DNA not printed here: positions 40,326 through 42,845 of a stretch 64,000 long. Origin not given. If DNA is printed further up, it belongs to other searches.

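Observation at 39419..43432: Stand-alone pentapeptide-repeat protein plus VirD4/TraG coupling protein, convergent with a possibly VirJ-like lipoprotein, inserted between housekeeping operons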

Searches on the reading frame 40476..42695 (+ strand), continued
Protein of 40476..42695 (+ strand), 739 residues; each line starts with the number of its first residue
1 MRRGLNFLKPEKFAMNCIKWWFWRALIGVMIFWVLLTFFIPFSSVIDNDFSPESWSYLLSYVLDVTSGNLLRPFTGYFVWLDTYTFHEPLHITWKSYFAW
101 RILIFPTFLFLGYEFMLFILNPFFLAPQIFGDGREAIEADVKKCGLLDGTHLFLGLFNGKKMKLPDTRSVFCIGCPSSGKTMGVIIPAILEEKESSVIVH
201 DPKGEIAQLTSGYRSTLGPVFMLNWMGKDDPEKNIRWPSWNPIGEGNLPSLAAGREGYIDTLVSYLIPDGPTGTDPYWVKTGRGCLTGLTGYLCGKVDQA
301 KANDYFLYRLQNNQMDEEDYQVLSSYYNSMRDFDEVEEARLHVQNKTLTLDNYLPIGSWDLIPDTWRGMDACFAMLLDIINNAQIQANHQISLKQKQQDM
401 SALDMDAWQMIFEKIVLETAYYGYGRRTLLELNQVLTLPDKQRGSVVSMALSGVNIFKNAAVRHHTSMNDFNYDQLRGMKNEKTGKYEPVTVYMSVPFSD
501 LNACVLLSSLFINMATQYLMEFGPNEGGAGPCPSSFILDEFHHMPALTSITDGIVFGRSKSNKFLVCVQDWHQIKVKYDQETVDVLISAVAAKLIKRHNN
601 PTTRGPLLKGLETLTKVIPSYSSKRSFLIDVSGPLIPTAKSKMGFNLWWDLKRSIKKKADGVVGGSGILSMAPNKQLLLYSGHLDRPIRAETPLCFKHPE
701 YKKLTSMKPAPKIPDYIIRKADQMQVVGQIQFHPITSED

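Call 16: find_encoding_contigs(protein=P0117, flank=10000, max_places=2)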
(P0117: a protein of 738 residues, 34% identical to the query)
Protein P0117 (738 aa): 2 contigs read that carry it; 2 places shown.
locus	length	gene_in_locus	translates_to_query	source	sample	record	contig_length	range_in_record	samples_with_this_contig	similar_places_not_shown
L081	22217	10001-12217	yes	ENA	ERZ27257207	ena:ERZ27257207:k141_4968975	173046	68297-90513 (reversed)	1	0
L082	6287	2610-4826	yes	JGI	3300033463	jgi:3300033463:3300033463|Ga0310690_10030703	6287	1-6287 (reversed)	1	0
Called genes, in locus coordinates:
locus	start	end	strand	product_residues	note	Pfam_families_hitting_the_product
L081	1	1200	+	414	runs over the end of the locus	PF12704:MacB_PCD, PF02687:FtsX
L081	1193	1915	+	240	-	PF00005:ABC_tran, PF13304:AAA_21 (faint)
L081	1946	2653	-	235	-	PF04002:RadC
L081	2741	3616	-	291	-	PF00140:Sigma70_r1_2 (weak), PF04542:Sigma70_r2, PF04545:Sigma70_r4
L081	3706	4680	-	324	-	PF01479:S4 (weak), PF00849:PseudoU_synth_2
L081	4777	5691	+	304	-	-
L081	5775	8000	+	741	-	-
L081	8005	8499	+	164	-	-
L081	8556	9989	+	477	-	PF08378:NERD (weak)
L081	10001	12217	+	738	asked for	PF02534:T4SS-DNA_transf, PF10412:TrwB_AAD_bind, PF12696:TraG-D_C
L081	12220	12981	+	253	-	-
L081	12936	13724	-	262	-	-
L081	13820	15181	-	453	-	PF01488:Shikimate_DH (faint), PF02254:TrkA_N, PF03435:Sacchrp_dh_NADP (faint), PF03721:UDPG_MGDP_dh_N (faint), PF03807:F420_oxidored (faint), PF02080:TrkA_C (weak), PF02254:TrkA_N, PF02080:TrkA_C, +1 more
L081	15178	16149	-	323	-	PF01207:Dus, PF00977:His_biosynth (faint)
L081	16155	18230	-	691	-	-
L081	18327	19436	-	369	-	PF03739:LptF_LptG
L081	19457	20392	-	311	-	PF00291:PALP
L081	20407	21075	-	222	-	PF00625:Guanylate_kin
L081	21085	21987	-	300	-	PF03755:YicC-like_N, PF08340:YicC-like_C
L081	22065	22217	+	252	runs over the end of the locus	PF00106:adh_short, PF02719:Polysacc_synt_2 (weak), PF08659:KR, PF13561:adh_short_C2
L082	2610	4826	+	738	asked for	PF02534:T4SS-DNA_transf, PF10412:TrwB_AAD_bind, PF12696:TraG-D_C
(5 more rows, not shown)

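Call 17: find_encoding_contigs(protein=P0090, flank=10000, max_places=2)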
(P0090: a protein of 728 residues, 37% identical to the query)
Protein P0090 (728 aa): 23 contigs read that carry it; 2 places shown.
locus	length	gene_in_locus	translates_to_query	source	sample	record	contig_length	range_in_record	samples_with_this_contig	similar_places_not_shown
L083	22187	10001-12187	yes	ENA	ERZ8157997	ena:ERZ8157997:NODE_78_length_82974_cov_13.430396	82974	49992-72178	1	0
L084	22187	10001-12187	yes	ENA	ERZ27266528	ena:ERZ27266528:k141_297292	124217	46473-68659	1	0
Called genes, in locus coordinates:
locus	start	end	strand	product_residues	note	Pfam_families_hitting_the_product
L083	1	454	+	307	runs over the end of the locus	-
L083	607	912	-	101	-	-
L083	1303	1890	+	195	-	-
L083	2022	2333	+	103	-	-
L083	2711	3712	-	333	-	PF00730:HhH-GPD, PF00633:HHH (weak), PF14815:NUDIX_4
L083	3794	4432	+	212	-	PF05656:DUF805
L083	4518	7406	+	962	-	PF17900:Peptidase_M1_N, PF01433:Peptidase_M1, PF11940:DUF3458, PF17432:DUF3458_C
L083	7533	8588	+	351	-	-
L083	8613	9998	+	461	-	PF00805:Pentapeptide, PF13576:Pentapeptide_3 (faint), PF13599:Pentapeptide_4 (weak), PF00805:Pentapeptide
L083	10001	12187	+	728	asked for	PF02534:T4SS-DNA_transf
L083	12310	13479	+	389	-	PF00753:Lactamase_B, PF19583:ODP, PF12706:Lactamase_B_2, PF00258:Flavodoxin_1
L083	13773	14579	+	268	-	-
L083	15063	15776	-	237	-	-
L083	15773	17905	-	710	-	PF08308:PEGA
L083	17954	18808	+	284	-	PF13489:Methyltransf_23 (weak), PF08241:Methyltransf_11, PF08242:Methyltransf_12, PF13649:Methyltransf_25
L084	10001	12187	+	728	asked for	PF02534:T4SS-DNA_transf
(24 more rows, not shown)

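Call 19: search_solved_structures(query=A1, max_evalue=0.01)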
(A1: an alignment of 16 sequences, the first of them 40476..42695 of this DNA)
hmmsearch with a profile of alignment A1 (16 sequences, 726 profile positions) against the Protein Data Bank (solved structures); distinct sequences matched with E-value up to 0.01: 1.
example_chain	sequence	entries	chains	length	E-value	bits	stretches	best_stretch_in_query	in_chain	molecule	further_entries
8dol_A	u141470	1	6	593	3.9e-08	35.1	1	442-686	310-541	Cag pathogenicity island protein (Cag5)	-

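Call 20: search_protein_families(library=padloc, proteins=[window:40476-42695:+, L081:4777-5691:+, L081:5775-8000:+, L081:8005-8499:+, L081:8556-9989:+, L081:12220-12981:+], max_evalue=0.01)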
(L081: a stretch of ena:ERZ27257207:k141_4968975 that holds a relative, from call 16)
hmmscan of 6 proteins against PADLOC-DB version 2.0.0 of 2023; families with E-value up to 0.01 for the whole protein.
window:40476-42695:+ (739 aa): 0 families

L081:4777-5691:+ (304 aa): 0 families

L081:5775-8000:+ (741 aa): 0 families

L081:8005-8499:+ (164 aa): 0 families

L081:8556-9989:+ (477 aa): 0 families

L081:12220-12981:+ (253 aa): 0 families

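Call 24: find_encoding_contigs(protein=window:40476-42695:+, flank=10000, max_places=3)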
Protein window:40476-42695:+ (739 aa): no gene with exactly this product is on record in the collection.

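Call 43: search_dna_similar(query=window:40476-42695:+, collection=plasmids, mode=protein, max_rows=15)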
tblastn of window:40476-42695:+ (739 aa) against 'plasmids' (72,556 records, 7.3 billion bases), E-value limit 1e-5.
Records with a match: 405; places in all: 435; records where one place covers at least 80% of the query: 2.
Best place of each record, by identity: <60% 405.
By first word of the organism name: Xanthomonas 118; Campylobacter 36; Escherichia 27; Citrobacter 24; Klebsiella 23; Pseudomonas 21; Mesorhizobium 20; Enterobacter 18; Bradyrhizobium 17; Salmonella 9; and 46 more.
By predicted mobility (MOB-suite, as given by PLSDB): conjugative 296; non-mobilizable 80; mobilizable 29.
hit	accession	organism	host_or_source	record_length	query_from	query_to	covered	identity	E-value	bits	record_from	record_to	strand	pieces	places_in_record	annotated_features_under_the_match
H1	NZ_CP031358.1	Erythrobacter aureus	marine sediment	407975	10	714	95%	24.5%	7e-54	209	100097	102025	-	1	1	type IV secretory system conjugative DNA transfer family protein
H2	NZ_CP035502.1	Sphingosinicella sp. BN140058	Cell culture,soil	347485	18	717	95%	24.1%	3e-51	201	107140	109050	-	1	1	type IV secretory system conjugative DNA transfer family protein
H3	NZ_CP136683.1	Thalassospira lucentensis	Macrocystis pyrifera gametophyte,Whole ...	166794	27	715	77%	26.5%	1e-18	160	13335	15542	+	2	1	type IV secretory system conjugative DNA transfer family protein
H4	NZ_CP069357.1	Microvirga sp. VF16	Vachellia farnesiana,Cell culture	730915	138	719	79%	24.3%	3e-39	164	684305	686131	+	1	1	type IV secretory system conjugative DNA transfer family protein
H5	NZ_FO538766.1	Magnetospira sp. QH-2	-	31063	74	735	72%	24.3%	6e-12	140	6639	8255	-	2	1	type IV secretory system conjugative DNA transfer family protein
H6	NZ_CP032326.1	Azospirillum argentinense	soil sample,Agricultural field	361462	370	710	46%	26.8%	3e-22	110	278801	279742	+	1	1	type IV secretory system conjugative DNA transfer family protein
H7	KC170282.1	uncultured bacterium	-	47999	19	279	35%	26.1%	3e-7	62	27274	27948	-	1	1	VirD4-like conjugal transfer protein | VirB11-like conjugak transfer protein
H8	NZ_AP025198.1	Helicobacter cinaedi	Cricetinae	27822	434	702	36%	24.1%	5e-7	61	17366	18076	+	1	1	type IV secretory system conjugative DNA transfer family protein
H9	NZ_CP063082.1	Helicobacter cinaedi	Homo sapiens,isolate,blood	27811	434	702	36%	24.1%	8e-7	61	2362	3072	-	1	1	type IV secretory system conjugative DNA transfer family protein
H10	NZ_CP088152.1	Mesorhizobium mediterraneum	Cicer arietinum L.,cell culture,radical ...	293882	98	331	32%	27.4%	6e-7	61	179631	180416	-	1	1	type IV secretory system conjugative DNA transfer family protein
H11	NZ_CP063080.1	Campylobacter peloridis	Shellfish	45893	34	243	28%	30.5%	3e-6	59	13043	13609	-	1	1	conjugal transfer protein TraG/VirD4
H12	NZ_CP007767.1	Campylobacter peloridis LMG 23910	Pure culture,Shellfish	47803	34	243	28%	30.5%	3e-6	59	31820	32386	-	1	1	conjugal transfer protein TraG/VirD4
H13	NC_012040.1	Campylobacter lari RM2100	-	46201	34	243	28%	30.5%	3e-6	59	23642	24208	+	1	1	type IV secretory system conjugative DNA transfer family protein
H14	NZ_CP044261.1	Campylobacter armoricus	Whole genome sequence,river surface ...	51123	34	243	28%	28.4%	6e-6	58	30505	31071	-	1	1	type IV secretory system conjugative DNA transfer family protein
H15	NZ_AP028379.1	Campylobacter lari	Homo sapiens,feces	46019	34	243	28%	28.4%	7e-6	57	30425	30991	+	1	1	type IV secretory system conjugative DNA transfer family protein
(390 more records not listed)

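Call 44: get_annotated_region(hit=H1, flank=12000)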
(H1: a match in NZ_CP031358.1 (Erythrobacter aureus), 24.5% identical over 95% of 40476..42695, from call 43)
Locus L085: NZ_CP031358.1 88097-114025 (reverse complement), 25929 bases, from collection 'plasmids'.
description: Erythrobacter aureus strain YH-07 plasmid unnamed, complete sequence
organism: Erythrobacter aureus (NCBI taxid 2182384)
taxonomy: Bacteria; Pseudomonadota; Alphaproteobacteria; Sphingomonadales; Erythrobacteraceae; Erythrobacter; Erythrobacter aureus
host: -; source: marine sediment; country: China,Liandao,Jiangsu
typing (MOB-suite, as given by PLSDB): non-mobilizable
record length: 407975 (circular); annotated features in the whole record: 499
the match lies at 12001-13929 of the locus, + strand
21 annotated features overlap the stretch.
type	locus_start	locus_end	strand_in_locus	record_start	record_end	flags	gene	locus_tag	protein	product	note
CDS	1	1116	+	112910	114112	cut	-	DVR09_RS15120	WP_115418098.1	DnaB-like helicase C-terminal domain-containing protein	GO:0006260 - DNA replication [Evidence IEA]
CDS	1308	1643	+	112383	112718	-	-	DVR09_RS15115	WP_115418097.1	TrbC/VirB2 family protein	-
CDS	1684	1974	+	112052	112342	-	-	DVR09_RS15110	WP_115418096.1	hypothetical protein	-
CDS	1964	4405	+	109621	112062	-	-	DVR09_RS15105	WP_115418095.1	VirB4 family type IV secretion system protein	-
CDS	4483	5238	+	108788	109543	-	-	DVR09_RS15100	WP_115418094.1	type IV secretion system protein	-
CDS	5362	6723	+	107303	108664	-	-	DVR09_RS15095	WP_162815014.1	hypothetical protein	-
CDS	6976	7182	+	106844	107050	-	-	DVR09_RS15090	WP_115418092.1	hypothetical protein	-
CDS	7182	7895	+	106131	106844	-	-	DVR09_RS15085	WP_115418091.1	VirB8/TrbF family protein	-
CDS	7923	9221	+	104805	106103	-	-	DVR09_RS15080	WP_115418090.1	TrbG/VirB9 family P-type conjugative transfer protein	-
CDS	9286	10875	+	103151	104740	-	-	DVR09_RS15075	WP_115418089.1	TrbI/VirB10 family protein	-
CDS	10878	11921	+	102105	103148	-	-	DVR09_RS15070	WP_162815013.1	ATPase, T2SS/T4P/T4SS family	-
CDS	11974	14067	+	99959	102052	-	-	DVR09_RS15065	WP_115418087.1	type IV secretory system conjugative DNA transfer family protein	-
CDS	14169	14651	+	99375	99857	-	-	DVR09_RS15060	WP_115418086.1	hypothetical protein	-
CDS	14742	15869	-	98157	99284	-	-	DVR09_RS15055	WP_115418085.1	hypothetical protein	-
CDS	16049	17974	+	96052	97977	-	topB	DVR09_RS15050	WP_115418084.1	DNA topoisomerase III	GO:0006265 - DNA topological change [Evidence IEA]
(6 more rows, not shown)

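Call 45: get_annotated_region(hit=H3, flank=12000)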
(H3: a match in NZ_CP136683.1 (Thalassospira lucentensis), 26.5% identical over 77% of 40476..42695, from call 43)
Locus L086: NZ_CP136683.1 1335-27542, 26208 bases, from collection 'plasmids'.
description: Thalassospira lucentensis strain LC.270.F.C4 plasmid unnamed1, complete sequence
organism: Thalassospira lucentensis (NCBI taxid 168935)
taxonomy: Bacteria; Pseudomonadota; Alphaproteobacteria; Rhodospirillales; Thalassospiraceae; Thalassospira; Thalassospira lucentensis
host: -; source: Macrocystis pyrifera gametophyte,Whole organism,Laboratory; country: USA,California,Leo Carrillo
typing (MOB-suite, as given by PLSDB): non-mobilizable
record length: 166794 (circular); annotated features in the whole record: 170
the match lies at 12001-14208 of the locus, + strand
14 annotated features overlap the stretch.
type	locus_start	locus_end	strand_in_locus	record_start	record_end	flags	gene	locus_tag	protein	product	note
CDS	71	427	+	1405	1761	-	-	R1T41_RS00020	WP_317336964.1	TrbC/VirB2 family protein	-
CDS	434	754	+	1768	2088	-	-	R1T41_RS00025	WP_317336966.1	hypothetical protein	-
CDS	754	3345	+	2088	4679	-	-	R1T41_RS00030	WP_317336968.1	DUF87 domain-containing protein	-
CDS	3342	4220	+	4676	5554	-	-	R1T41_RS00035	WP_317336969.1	hypothetical protein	-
CDS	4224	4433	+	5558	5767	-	-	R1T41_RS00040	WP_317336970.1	hypothetical protein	-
CDS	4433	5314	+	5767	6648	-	-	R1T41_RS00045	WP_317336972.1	hypothetical protein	-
CDS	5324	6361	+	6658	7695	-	-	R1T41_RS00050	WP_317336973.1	TrbG/VirB9 family P-type conjugative transfer protein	-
CDS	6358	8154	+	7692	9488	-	-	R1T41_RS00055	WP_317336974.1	TrbI/VirB10 family protein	-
CDS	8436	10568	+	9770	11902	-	-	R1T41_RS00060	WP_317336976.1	hypothetical protein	-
CDS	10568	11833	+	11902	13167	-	-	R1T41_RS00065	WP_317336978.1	ATPase, T2SS/T4P/T4SS family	-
CDS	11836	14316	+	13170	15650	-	-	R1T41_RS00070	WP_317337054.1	type IV secretory system conjugative DNA transfer family protein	-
CDS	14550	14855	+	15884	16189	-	-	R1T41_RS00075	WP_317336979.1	hypothetical protein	-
CDS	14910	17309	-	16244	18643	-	-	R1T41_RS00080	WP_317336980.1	hypothetical protein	-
CDS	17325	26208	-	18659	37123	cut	-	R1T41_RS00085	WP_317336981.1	strawberry notch C-terminal domain-containing protein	-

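Call 53: search_protein_families(library=pfam, alignment_id=A4, max_evalue=0.1)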
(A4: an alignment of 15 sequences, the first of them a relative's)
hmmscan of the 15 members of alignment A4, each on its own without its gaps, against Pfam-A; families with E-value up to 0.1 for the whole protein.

A. member 1, L081:8556-9989:+ (477 aa): 1 family
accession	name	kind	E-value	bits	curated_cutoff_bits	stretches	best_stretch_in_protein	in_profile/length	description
PF08378.17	NERD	-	1.2e-05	26.2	22.1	1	320-414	16-110/111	Nuclease-related domain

B. families by the number of members that match (of 15 scanned): 7 families
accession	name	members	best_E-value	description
PF08378.17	NERD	8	1.2e-05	Nuclease-related domain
PF11705.13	RNA_pol_3_Rpc31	1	0.0023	DNA-directed RNA polymerase III subunit Rpc31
PF07219.19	HemY_N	1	0.0082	HemY protein N-terminus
PF14812.11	PBP1_TM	1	0.014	Transmembrane domain of transglycosylase PBP1 at N-terminal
PF13343.11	SBP_bac_6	1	0.031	Bacterial extracellular solute-binding protein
PF08373.16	RAP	1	0.045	RAP domain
PF08450.18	SGL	1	0.089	SMP-30/Gluconolactonase/LRE-like region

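Call 54: search_solved_structures(query=A4, max_evalue=1)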
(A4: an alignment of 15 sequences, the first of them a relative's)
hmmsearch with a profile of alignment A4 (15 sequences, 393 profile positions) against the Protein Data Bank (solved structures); distinct sequences matched with E-value up to 1: 8.
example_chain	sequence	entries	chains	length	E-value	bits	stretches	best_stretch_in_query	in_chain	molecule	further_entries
6yej_A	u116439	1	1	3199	0.052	16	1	118-281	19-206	Huntingtin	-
7dxj_A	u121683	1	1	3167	0.076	15.4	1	148-281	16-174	Huntingtin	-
8vlx_A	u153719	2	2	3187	0.079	15.4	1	146-281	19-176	Huntingtin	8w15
7dtd_A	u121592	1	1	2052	0.11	14.9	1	58-180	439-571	Sodium channel protein type 1 subunit alpha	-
9ibw_A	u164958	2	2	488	0.34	13.3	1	58-155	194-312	Short-wave-sensitive opsin 1,Soluble cytochrome b562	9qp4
8q1b_F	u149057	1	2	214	0.43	13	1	105-258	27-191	Cytochrome b-c1 complex subunit 6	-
9r2l_A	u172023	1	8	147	0.51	12.7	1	148-244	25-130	N37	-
8zjx_D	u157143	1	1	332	0.92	11.9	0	124-240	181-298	T cell receptor delta variable 2,T cell receptor delta constant 1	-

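Call 65: predict_structure(alignment_id=A5)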
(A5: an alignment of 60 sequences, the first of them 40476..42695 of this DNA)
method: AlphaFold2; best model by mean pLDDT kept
length: 739 residues; sequences in the alignment: 60
mean_pLDDT: 85.6   pTM: 0.76
mean pLDDT of the five models: 85.6, 85.0, 84.6, 83.7, 82.2
residues with pLDDT >= 90: 408; 70-90: 251; 50-70: 41; < 50: 39
segments of 3 or more residues with pLDDT < 50: 1-8, 622-651
pLDDT, mean of each block of 10 residues (from residue 1): 42 77 92 95 91 90 92 93 87 87 94 87 69 85 92 95 94 91 96 95 93 96 89 88 91 89 87 81 95 94 94 94 93 92 93 93 88 92 88 87 87 94 92 94 91 88 88 93 93 81 82 92 90 94 83 82 93 86 86 89 74 74 43 40 42 67 76 93 89 94 96 84 67 57
secondary structure, 60 per line:
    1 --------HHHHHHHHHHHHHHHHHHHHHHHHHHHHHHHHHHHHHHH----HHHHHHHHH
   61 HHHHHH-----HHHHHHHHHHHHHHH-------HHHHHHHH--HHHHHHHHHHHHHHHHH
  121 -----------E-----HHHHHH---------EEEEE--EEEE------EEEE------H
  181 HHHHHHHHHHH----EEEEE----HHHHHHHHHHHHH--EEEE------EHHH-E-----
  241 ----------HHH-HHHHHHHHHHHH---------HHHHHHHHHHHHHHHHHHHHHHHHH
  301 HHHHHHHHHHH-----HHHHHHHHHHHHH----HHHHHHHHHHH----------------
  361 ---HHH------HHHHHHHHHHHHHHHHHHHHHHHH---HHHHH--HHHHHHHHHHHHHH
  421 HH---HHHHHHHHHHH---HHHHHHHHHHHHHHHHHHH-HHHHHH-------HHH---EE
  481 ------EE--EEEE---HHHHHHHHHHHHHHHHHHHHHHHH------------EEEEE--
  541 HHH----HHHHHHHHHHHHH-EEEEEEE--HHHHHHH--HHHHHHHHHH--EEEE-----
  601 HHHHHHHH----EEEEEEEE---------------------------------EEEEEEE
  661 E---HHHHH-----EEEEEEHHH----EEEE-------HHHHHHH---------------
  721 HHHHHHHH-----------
elements in order (helices of 4 or more, strands of 3 or more residues): H9-47 H52-66 H72-86 H94-101 H104-120 H138-143 E153-157 E160-163 E170-173 H180-191 E196-200 H205-217 E220-223 H255-266 H276-311 H317-329 H334-344 H373-396 H400-404 H407-422 H426-436 H440-458 H460-465 E491-494 H498-521 E534-538 H548-560 E562-568 H571-577 H580-589 E592-595 H601-608 E613-620 E654-661 H665-669 E675-680 E688-691 H699-705 H721-728
